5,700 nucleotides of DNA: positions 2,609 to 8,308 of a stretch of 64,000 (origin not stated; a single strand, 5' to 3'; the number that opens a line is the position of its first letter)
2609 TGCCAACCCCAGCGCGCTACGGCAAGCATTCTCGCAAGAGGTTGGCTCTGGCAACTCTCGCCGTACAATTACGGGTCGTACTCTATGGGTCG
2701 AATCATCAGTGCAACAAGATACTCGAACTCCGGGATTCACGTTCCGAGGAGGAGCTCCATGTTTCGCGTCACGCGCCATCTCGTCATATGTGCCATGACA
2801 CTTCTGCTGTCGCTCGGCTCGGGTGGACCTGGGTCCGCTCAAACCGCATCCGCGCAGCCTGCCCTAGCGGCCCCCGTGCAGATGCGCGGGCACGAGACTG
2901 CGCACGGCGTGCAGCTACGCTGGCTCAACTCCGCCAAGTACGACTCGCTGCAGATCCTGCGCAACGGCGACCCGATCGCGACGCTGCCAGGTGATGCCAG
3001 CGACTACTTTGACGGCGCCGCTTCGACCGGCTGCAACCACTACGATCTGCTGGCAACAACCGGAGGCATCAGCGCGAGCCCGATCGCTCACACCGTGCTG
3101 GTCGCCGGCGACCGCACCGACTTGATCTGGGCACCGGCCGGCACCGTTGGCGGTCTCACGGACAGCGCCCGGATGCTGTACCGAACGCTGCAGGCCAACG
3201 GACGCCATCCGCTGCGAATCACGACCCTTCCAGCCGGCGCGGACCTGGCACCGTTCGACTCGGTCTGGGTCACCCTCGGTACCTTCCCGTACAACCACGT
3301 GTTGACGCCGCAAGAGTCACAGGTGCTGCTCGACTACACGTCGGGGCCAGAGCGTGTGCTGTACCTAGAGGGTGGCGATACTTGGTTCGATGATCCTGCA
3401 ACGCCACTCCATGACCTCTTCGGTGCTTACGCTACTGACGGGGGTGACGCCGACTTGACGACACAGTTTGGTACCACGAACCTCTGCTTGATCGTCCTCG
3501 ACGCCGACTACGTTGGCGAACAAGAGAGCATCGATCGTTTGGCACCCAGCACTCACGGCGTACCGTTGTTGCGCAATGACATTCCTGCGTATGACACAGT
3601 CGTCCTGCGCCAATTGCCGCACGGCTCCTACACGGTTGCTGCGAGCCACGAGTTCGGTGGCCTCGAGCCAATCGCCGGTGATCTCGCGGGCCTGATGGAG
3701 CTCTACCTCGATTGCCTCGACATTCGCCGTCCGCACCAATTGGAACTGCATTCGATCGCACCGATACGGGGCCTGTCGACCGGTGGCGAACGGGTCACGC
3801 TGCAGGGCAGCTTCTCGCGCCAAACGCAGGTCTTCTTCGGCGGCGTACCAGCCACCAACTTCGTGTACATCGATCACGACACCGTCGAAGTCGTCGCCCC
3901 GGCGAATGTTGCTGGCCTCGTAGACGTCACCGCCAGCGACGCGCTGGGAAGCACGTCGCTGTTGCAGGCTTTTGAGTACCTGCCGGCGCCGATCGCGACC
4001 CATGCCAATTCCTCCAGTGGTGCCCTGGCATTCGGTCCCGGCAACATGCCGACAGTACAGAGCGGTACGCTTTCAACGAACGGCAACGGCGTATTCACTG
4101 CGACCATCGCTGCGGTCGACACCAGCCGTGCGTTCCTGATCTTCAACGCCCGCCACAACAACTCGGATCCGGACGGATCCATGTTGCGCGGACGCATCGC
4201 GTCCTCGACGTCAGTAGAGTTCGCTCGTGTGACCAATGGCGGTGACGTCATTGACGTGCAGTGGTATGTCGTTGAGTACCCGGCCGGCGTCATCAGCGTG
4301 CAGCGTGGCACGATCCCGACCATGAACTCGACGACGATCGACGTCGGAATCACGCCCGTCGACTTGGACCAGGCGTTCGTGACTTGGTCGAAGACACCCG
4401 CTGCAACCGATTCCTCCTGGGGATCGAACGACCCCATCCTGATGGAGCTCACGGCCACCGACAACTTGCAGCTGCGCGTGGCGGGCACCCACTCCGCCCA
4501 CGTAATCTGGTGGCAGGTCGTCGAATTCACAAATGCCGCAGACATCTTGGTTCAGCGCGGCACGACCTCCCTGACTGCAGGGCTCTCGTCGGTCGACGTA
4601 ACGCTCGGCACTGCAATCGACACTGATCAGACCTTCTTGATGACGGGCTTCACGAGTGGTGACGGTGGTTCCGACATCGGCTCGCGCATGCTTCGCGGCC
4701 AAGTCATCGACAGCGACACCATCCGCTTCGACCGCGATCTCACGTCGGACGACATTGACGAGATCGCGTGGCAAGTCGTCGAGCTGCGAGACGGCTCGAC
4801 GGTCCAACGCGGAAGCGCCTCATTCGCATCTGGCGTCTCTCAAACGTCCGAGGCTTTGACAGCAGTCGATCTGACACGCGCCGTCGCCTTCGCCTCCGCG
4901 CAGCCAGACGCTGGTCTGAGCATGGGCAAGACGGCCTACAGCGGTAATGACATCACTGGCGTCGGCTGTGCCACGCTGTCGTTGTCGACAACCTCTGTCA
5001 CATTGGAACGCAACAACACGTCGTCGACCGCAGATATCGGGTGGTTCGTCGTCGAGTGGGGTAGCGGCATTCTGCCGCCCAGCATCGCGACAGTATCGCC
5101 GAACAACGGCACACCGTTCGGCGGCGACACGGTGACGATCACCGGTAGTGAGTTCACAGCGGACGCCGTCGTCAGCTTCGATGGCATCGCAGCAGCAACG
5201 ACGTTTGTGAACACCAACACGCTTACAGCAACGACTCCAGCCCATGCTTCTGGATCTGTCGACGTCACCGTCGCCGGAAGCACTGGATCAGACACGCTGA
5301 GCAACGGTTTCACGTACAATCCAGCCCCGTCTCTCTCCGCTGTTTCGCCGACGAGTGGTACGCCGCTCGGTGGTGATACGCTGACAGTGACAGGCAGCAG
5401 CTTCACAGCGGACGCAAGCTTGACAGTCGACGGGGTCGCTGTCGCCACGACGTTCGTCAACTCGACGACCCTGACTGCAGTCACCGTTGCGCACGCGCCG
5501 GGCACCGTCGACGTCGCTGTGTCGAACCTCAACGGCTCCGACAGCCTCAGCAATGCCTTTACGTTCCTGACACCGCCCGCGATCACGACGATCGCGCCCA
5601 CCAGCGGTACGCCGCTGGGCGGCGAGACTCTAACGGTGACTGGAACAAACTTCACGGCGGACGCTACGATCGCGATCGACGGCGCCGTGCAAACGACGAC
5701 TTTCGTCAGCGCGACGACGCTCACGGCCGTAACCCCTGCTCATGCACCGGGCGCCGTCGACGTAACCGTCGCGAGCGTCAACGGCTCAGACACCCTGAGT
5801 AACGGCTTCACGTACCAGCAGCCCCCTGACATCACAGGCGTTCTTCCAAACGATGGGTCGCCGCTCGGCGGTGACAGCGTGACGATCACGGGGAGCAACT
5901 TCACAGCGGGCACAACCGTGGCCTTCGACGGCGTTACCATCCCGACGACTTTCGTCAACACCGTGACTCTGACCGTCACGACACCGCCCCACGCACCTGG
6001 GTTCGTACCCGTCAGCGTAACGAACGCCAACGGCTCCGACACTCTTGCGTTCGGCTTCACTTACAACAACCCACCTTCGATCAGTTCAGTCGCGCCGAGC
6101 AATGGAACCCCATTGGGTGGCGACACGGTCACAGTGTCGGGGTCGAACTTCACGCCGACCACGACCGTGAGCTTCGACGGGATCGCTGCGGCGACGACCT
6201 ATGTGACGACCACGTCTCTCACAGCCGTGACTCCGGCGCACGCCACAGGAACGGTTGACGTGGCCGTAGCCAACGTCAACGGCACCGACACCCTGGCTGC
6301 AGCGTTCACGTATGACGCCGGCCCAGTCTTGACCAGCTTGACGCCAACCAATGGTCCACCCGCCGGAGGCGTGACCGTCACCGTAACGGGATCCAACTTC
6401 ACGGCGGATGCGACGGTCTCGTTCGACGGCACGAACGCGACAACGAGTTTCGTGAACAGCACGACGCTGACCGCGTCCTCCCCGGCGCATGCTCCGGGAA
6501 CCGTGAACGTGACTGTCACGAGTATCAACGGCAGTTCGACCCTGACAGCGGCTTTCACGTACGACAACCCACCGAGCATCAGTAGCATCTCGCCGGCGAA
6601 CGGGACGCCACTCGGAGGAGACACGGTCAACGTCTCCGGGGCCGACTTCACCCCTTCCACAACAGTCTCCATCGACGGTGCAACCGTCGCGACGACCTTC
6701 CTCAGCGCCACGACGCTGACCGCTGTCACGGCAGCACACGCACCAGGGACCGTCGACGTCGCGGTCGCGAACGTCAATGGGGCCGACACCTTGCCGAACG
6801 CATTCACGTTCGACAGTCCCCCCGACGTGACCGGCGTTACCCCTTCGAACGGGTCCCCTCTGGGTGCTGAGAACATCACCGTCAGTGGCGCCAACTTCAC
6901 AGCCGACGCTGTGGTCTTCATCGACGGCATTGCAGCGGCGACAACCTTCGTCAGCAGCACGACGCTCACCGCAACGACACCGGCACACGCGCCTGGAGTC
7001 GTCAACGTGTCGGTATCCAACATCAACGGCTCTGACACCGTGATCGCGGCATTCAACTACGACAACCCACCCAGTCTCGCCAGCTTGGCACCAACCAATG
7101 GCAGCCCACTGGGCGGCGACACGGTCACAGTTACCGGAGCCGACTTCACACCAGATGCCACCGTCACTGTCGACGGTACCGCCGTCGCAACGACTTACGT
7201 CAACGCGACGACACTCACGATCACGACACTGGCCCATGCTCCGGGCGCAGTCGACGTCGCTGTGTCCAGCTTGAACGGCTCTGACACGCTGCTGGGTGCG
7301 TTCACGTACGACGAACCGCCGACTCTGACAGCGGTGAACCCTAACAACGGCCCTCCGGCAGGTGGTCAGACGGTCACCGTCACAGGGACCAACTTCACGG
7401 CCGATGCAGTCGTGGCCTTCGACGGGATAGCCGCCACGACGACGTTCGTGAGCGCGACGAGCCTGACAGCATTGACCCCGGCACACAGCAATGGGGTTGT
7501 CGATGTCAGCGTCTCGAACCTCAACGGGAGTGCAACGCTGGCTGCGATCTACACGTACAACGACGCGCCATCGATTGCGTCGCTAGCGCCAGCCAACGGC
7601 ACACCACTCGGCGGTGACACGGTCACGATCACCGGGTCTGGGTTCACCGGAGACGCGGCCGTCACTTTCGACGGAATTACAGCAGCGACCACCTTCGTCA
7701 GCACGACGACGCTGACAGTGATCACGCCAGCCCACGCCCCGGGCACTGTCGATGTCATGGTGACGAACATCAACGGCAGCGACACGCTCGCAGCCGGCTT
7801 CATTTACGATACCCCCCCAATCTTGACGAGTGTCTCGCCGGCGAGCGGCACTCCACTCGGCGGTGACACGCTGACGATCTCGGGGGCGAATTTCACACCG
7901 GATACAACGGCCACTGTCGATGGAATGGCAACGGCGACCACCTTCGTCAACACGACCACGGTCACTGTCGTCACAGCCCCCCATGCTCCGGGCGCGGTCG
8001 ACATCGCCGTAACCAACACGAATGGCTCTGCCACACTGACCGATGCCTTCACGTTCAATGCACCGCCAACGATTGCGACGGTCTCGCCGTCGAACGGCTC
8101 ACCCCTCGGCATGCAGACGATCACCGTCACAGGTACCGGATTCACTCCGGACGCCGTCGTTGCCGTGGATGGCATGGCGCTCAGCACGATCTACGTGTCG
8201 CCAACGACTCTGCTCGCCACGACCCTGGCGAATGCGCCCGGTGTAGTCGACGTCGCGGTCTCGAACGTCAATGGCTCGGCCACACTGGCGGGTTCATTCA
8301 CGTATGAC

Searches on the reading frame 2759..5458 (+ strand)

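Call 82: search_protein_families(library=pfam, proteins=[window:2759-5458:+], max_evalue=0.001)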
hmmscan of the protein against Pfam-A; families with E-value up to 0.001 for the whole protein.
window:2759-5458:+ (900 aa): 2 families
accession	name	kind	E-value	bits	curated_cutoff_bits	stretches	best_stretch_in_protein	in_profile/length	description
PF01833.30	TIG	-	1.3e-29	102.5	20.9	3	774-852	1-81/84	IPT/TIG domain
PF20144.5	TIG_SUH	-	2.8e-06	27.8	24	0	786-835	14-61/94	TIG domain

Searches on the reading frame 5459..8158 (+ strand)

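Call 82: search_protein_families(library=pfam, proteins=[window:5459-8158:+], max_evalue=0.001)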
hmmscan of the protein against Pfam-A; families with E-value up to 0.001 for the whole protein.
window:5459-8158:+ (900 aa): 2 families
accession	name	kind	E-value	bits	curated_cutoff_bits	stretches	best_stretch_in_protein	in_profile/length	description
PF01833.30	TIG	-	4.7e-144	469.2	20.9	10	289-368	1-84/84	IPT/TIG domain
PF20144.5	TIG_SUH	-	5.4e-40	135.9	24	0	623-679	4-58/94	TIG domain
